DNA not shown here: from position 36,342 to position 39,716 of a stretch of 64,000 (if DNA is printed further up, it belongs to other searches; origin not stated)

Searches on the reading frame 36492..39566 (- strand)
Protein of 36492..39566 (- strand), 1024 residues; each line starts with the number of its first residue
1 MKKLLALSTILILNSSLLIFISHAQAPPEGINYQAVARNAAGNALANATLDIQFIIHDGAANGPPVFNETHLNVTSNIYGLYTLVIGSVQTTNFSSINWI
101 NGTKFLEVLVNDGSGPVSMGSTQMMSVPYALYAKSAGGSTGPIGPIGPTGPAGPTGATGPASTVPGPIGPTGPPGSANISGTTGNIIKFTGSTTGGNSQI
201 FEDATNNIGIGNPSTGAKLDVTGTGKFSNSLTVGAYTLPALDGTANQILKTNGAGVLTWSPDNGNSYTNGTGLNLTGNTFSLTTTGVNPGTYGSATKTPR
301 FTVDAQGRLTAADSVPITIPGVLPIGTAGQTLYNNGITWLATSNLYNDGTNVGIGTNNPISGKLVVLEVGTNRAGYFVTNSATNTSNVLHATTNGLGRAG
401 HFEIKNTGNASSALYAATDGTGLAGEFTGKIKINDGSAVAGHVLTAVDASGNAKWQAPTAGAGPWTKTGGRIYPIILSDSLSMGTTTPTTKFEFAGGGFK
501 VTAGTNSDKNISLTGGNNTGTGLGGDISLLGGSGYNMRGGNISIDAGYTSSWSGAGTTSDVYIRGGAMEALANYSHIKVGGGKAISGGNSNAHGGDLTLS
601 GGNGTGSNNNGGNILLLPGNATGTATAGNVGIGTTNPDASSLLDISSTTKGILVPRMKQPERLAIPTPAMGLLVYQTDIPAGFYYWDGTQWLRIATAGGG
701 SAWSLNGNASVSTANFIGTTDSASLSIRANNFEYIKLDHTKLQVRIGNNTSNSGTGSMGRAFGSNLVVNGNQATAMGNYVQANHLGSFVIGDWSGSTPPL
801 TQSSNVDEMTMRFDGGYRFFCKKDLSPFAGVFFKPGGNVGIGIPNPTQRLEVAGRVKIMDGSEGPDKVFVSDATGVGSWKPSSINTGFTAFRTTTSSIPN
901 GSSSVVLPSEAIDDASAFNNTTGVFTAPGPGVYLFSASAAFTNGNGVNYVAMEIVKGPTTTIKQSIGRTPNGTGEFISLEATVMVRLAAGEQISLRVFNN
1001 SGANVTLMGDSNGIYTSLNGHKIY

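Call 30: search_protein_families(library=pfam, proteins=[window:36492-39566:-], max_evalue=0.001)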
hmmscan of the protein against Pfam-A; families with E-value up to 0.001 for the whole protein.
window:36492-39566:- (1024 aa): 2 families
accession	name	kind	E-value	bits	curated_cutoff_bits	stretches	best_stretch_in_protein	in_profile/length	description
PF00386.27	C1q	-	7.5e-09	36.3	23.7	1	888-1003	2-111/127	C1q domain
PF01391.23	Collagen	-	0.00091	19.4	27.2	0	138-184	4-49/60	Collagen triple helix repeat (20 copies)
